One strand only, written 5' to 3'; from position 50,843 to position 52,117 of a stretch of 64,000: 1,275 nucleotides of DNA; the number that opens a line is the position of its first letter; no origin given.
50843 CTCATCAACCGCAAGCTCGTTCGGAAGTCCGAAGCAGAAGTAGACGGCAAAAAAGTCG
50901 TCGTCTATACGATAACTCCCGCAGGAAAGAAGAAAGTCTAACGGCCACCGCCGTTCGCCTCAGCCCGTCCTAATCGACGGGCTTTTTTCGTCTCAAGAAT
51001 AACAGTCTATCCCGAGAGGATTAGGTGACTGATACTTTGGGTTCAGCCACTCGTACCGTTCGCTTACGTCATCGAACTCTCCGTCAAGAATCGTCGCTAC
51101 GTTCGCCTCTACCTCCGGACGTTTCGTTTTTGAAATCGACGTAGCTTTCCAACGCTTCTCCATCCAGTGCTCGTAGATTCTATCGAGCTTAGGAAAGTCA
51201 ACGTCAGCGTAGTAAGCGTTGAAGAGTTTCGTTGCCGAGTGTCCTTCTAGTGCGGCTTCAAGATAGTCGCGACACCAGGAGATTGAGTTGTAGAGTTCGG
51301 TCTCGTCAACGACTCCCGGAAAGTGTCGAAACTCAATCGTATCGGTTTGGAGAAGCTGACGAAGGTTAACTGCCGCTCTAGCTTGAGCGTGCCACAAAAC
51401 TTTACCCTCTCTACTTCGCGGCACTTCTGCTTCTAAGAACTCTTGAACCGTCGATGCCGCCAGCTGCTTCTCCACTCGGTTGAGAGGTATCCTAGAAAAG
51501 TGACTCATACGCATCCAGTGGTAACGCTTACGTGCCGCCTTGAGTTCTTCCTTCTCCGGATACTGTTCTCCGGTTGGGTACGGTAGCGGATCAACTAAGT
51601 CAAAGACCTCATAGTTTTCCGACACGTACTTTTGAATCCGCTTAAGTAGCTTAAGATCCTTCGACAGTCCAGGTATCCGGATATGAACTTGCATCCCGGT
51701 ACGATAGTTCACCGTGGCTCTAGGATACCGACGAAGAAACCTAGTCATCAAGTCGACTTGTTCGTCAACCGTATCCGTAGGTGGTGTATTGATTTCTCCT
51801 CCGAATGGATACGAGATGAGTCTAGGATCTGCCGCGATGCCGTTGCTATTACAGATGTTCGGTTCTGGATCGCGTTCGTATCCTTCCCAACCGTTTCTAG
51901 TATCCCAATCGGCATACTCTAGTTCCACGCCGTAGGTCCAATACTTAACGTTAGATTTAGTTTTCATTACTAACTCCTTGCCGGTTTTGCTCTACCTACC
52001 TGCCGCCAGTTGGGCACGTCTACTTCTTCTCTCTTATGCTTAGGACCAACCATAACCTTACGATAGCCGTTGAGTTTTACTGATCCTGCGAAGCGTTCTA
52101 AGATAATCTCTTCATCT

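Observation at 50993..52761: Amidoligase plus GT-A-like enzyme appended to the hypermodification core: candidate new tailoring chemistry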

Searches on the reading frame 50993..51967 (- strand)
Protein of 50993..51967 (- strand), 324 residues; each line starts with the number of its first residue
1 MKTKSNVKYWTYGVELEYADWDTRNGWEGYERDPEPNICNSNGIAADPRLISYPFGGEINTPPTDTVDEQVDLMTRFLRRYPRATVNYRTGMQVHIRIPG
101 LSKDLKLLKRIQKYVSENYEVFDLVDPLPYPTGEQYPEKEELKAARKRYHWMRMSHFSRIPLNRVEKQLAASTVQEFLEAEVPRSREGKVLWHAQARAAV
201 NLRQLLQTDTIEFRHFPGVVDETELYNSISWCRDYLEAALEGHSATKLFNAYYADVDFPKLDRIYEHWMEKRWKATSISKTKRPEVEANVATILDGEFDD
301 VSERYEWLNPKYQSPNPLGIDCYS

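Call 3: search_protein_families(library=pfam, max_evalue=0.1, proteins=[window:50993-51967:-])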
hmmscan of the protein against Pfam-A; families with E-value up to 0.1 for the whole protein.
window:50993-51967:- (324 aa): 2 families
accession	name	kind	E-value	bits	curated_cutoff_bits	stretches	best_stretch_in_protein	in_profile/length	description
PF12224.13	Amidoligase_2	-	5.9e-07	30.1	22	1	58-233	77-242/245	Putative amidoligase enzyme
PF06183.18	DinI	-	0.087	13.6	24.2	0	71-120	10-57/63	DinI-like family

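Call 4: search_protein_families(library=phrogs, max_evalue=0.01, proteins=[window:50993-51967:-])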
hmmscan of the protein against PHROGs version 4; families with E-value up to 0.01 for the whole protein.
window:50993-51967:- (324 aa): 0 families

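Call 7: search_dna_similar(query=window:50993-51967:-, collection=phages, mode=protein, max_evalue=0.001, max_rows=30)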
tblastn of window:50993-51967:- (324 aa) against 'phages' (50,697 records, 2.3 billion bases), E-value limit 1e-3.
Records with a match: 2; places in all: 2; records where one place covers at least 80% of the query: 1.
Best place of each record, by identity: <60% 2.
By first word of the organism name: phage 1; Vibrio 1.
By host as written in the record: - 1; Vibrio cyclitrophicus 1.
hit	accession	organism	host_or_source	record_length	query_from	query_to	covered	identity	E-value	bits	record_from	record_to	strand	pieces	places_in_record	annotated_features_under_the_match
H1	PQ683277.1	phage Simon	raw sewage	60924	5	299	91%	41.6%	2e-62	219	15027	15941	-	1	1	record has no annotation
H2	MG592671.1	Vibrio phage 2.275.O._10N.286.54.E11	Vibrio cyclitrophicus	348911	12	250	74%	30.3%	7e-20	96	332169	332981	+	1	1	hypothetical protein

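Call 9: get_annotated_region(hit=H1, flank=10000)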
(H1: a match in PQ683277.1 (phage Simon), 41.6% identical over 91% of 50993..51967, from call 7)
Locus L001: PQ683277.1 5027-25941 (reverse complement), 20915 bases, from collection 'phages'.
description: UNVERIFIED: Phage Simon, complete genome.
organism: phage Simon (NCBI taxid 3386310)
taxonomy: Viruses
host: -; source: raw sewage; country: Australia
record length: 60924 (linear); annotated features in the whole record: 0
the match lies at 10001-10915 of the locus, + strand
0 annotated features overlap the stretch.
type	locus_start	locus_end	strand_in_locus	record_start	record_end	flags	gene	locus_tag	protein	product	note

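Call 11: get_annotated_region(hit=H2, flank=8000)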
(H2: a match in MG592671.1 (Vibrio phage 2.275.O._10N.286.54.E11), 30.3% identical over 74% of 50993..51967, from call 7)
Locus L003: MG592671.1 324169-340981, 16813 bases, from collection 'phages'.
description: Vibrio phage 2.275.O._10N.286.54.E11, partial genome.
organism: Vibrio phage 2.275.O._10N.286.54.E11 (NCBI taxid 1881285)
taxonomy: Viruses; Duplodnaviria; Heunggongvirae; Uroviricota; Caudoviricetes
host: Vibrio cyclitrophicus; source: iron chloride precipitation of 0.2um-filtered seawater, resuspended in oxalate solution; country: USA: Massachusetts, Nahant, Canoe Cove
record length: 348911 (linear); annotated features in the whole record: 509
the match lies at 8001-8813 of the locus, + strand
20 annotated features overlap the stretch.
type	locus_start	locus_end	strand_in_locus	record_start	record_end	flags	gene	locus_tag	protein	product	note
CDS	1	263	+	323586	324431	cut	-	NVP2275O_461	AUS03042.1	short tail fiber protein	NVP2275O_461; InterPro:IPR027448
CDS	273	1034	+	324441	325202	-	-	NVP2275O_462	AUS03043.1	hypothetical protein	NVP2275O_462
CDS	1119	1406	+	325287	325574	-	-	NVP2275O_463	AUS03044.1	coil containing protein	NVP2275O_463; tara_best_match:OM-RGC.v1.033024750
CDS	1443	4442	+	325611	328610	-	-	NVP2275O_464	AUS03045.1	hypothetical protein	NVP2275O_464; tara_best_match:OM-RGC.v1.000179962; cvp_best_match:NCBI_PEP_441462904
CDS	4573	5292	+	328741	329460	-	-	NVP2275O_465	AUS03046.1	hypothetical protein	NVP2275O_465; tara_best_match:OM-RGC.v1.011247444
CDS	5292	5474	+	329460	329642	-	-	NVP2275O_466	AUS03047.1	hypothetical protein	NVP2275O_466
CDS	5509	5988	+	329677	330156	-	-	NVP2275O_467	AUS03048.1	hypothetical protein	NVP2275O_467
CDS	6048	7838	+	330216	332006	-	-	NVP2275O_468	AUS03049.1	hypothetical protein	NVP2275O_468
CDS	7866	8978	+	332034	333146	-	-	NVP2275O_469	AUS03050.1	hypothetical protein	NVP2275O_469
CDS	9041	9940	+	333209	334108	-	-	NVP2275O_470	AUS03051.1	NADPH-dependent 7-cyano-7-deazaguanine reductase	NVP2275O_470; aclame_best_match:protein:vir:5432; tara_best_match:OM-RGC.v1.007061927; cvp_best_match:RF_PEP_34419358; ...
CDS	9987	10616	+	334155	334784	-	-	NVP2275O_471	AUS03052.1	putative vitamin uptake transporter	NVP2275O_471; tara_best_match:OM-RGC.v1.013376507; kegg:none|pfam:PF02592|cog:COG1738|egg:COG1738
CDS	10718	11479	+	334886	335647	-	-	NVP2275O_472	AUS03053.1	queuosine biosynthesis protein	NVP2275O_472; aclame_best_match:protein:vir:5433; tara_best_match:OM-RGC.v1.010569590; ...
CDS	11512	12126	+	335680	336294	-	-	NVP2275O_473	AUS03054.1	nucleophile aminohydrolase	NVP2275O_473; aclame_best_match:protein:vir:5434; tara_best_match:OM-RGC.v1.014960315; InterPro:IPR029055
CDS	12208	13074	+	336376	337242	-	-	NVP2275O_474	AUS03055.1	GTP cyclohydrolase I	NVP2275O_474; tara_best_match:OM-RGC.v1.012637756; InterPro:IPR020602; kegg:none|cog:COG0302|egg:COG0302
CDS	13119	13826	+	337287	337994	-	-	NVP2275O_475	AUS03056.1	von Willebrand factor type A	NVP2275O_475; InterPro:IPR002035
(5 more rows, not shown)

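Call 20: find_homologous_proteins(query=window:50993-51967:-, max_evalue=0.001)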
Query window:50993-51967:- (324 aa): 539 proteins with E <= 0.001 among 2621 candidates; the best 120 are listed.
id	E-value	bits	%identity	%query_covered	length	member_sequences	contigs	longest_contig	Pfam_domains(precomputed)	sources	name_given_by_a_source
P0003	2.4e-223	759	100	100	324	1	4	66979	PF12224.14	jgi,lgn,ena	-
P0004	6.9e-120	419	61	90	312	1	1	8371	-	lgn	-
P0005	2.3e-119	417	58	95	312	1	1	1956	PF12224.14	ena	-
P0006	3.1e-119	416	60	98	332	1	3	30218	-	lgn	-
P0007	3.3e-118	413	60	92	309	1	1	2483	PF12224.14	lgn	-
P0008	8.7e-115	402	60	89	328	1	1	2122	PF12224.14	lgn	-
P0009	1.8e-114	401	61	92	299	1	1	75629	PF12224.14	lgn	-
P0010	1.7e-113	398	61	89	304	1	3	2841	PF12224.14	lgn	-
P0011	9.3e-111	389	56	93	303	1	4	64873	PF12224.14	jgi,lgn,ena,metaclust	metaclust:\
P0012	1.9e-110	388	60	89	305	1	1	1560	PF12224.14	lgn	-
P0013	6.6e-110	386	58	90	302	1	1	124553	PF12224.14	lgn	-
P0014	8.1e-110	385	60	91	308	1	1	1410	-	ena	-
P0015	1.0e-108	382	54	98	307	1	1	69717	PF12224.14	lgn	-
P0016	1.5e-108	381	54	98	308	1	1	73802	PF12224.14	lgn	-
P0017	3.3e-108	380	56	92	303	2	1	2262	-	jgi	-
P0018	6.2e-108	379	57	95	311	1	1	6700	PF12224.14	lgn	-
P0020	3.2e-107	377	56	95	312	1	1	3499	PF12224.14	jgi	-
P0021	9.6e-107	375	58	89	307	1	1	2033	PF12224.14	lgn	-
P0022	1.4e-106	375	56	92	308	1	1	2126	PF12224.14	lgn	-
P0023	4.8e-106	373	59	88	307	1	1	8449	PF12224.14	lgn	-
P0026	1.5e-104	368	55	92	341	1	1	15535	PF12224.14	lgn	-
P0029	1.3e-102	362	53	98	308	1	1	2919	PF12224.14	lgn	-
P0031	7.9e-101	356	55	91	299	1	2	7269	PF12224.14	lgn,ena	-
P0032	6.5e-100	353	53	92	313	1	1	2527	PF12224.14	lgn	-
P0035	2.5e-97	344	53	91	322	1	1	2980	PF12224.14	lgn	-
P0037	2.8e-95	338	51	94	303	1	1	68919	PF12224.14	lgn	-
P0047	8.5e-84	300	48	93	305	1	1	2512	PF12224.14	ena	-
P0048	4.3e-79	284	48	90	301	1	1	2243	PF12224.14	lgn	-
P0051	9.4e-77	277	44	93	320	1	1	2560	PF12224.14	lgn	-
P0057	9.2e-74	267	44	92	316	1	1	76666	PF12224.14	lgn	-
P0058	1.6e-73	266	50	84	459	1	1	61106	PF01451.28,PF12224.14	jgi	jgi:protein-tyrosine-phosphatase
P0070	4.1e-71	258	44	90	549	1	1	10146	-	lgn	-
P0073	1.4e-70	256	45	92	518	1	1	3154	PF18748.8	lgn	-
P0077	3.9e-70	255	44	89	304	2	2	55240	PF12224.14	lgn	-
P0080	5.8e-70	254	43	90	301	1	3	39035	PF12224.14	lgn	-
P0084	1.1e-69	254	49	81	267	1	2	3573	PF12224.14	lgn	-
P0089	2.1e-69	253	43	90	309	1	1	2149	PF12224.14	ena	-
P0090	2.3e-69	252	44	93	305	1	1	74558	PF12224.14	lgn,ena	-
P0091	2.5e-69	252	44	89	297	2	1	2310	PF12224.14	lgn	-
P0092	2.9e-69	252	43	90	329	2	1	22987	PF12224.14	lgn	-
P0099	6.1e-69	251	46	90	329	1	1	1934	PF12224.14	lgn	-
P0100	8.4e-69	251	44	90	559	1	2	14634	PF13671.13,PF12224.14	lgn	-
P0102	9.8e-69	250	43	90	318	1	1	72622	PF12224.14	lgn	-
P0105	1.7e-68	250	43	90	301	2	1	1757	PF12224.14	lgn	-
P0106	1.7e-68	250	45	89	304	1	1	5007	PF12224.14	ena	-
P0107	1.9e-68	249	44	90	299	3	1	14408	PF12224.14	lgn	-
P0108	2.6e-68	249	44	91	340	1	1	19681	PF12224.14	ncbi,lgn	-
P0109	2.7e-68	249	43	89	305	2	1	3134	PF12224.14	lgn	-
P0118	8.9e-68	247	45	85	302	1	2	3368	PF12224.14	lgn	-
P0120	1.3e-67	247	42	90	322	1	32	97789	PF12224.14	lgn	-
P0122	1.8e-67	246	45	90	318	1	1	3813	PF12224.14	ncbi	-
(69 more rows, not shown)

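Call 22: find_encoding_contigs(protein=P0073, flank=10000, max_places=2)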
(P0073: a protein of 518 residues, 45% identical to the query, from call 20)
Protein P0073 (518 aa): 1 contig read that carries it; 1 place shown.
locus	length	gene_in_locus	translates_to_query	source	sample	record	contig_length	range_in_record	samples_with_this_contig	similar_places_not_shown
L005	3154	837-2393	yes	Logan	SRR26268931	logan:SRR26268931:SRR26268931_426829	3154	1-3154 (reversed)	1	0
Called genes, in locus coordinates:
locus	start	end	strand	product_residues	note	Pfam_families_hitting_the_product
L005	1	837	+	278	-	?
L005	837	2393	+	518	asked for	PF18748:HMUDK_HMUD1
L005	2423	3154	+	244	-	?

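Call 23: find_encoding_contigs(protein=P0100, flank=10000, max_places=2)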
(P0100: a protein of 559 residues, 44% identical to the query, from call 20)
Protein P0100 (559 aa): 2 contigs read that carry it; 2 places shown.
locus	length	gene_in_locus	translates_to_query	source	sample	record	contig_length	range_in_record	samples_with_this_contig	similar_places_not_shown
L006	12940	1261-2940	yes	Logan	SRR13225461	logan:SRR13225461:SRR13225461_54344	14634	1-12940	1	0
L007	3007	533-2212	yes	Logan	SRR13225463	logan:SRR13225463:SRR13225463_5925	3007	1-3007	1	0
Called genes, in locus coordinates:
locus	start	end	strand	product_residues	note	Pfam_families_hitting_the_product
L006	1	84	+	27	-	?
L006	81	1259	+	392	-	-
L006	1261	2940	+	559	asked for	PF12224:Amidoligase_2 (faint), PF13671:AAA_33 (weak)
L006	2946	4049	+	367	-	PF00303:Thymidylat_synt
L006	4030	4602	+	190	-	PF12917:YfbR-like (weak)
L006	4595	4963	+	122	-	-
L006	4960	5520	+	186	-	-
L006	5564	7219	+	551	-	PF01028:Topoisom_I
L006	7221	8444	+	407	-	-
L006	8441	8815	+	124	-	-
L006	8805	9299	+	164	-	-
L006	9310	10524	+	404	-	-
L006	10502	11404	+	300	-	-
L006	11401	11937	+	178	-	-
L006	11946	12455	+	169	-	PF23474:Acb1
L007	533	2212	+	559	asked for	PF12224:Amidoligase_2 (faint), PF13671:AAA_33 (weak)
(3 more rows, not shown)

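Call 25: find_related_loci(query=A2, collection=viral_contigs, flank=10000)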
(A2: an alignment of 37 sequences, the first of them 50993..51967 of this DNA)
Query A2 (324 aa) in viral_contigs; peptide patterns used: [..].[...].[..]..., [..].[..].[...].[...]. (x = any residue, [..] = any of these).
168 stretches matched a pattern; 123 encode a relative of the query (tblastn E <= 1e-3); the best 80 are kept; 80 distinct loci.
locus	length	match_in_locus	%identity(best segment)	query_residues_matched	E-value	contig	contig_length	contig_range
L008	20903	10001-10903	56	10-310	3e-116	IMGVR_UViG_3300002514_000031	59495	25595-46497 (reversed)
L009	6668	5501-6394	55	10-299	4e-102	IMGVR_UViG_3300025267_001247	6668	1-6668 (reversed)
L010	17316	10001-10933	48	8-318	7e-82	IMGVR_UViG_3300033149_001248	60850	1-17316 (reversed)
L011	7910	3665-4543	44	10-300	4e-80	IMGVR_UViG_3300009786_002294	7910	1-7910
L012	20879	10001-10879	46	5-294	7e-80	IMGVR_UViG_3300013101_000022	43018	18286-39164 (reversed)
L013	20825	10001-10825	50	6-277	6e-77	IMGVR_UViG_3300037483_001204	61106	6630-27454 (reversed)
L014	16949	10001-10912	43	3-298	7e-72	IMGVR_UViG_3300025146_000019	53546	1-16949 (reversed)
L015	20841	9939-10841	56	10-310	3e-116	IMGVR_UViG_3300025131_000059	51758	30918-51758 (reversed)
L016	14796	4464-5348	42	7-297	4e-71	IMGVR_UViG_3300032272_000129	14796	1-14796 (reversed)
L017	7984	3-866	44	10-295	4e-69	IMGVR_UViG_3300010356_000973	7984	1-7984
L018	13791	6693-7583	42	4-298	8e-68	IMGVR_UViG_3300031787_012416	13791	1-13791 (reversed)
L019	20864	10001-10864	41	10-294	3e-66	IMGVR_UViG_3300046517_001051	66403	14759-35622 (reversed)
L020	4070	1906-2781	43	11-299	4e-65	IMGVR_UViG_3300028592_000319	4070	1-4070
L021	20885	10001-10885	40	11-300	2e-63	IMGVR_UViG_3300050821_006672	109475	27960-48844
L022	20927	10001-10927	40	6-303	4e-63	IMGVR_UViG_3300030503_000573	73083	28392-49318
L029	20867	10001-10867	38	3-293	2e-59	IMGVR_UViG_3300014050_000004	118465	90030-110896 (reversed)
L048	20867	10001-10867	35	10-293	2e-52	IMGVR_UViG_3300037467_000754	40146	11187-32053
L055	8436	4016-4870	38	10-293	2e-51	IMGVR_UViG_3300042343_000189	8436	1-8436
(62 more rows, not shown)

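Call 51: predict_structure(alignment_id=A2)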
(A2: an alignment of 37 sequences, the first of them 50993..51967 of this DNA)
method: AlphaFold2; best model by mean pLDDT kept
length: 324 residues; sequences in the alignment: 37
mean_pLDDT: 93.1   pTM: 0.90
mean pLDDT of the five models: 93.1, 93.0, 93.0, 92.7, 92.5
residues with pLDDT >= 90: 289; 70-90: 19; 50-70: 5; < 50: 11
segments of 3 or more residues with pLDDT < 50: 1-4, 319-324
pLDDT, mean of each block of 10 residues (from residue 1): 71 98 93 95 97 97 98 97 95 97 97 97 93 96 96 92 97 97 94 88 94 96 98 98 97 96 90 98 98 96 91 63 41
secondary structure, 60 per line:
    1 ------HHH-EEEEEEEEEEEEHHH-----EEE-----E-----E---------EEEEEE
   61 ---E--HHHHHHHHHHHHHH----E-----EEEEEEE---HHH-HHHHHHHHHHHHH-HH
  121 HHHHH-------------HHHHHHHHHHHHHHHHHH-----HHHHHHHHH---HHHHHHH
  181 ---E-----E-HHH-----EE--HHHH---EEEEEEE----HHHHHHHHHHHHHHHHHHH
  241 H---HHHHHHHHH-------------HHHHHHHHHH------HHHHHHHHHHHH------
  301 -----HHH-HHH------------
elements in order: E11-22 E31-33 E55-60 H67-80 E91-97 H105-117 H119-125 H139-156 H162-170 H174-180 H204-207 E211-217 H222-241 H245-253 H267-276 H283-294
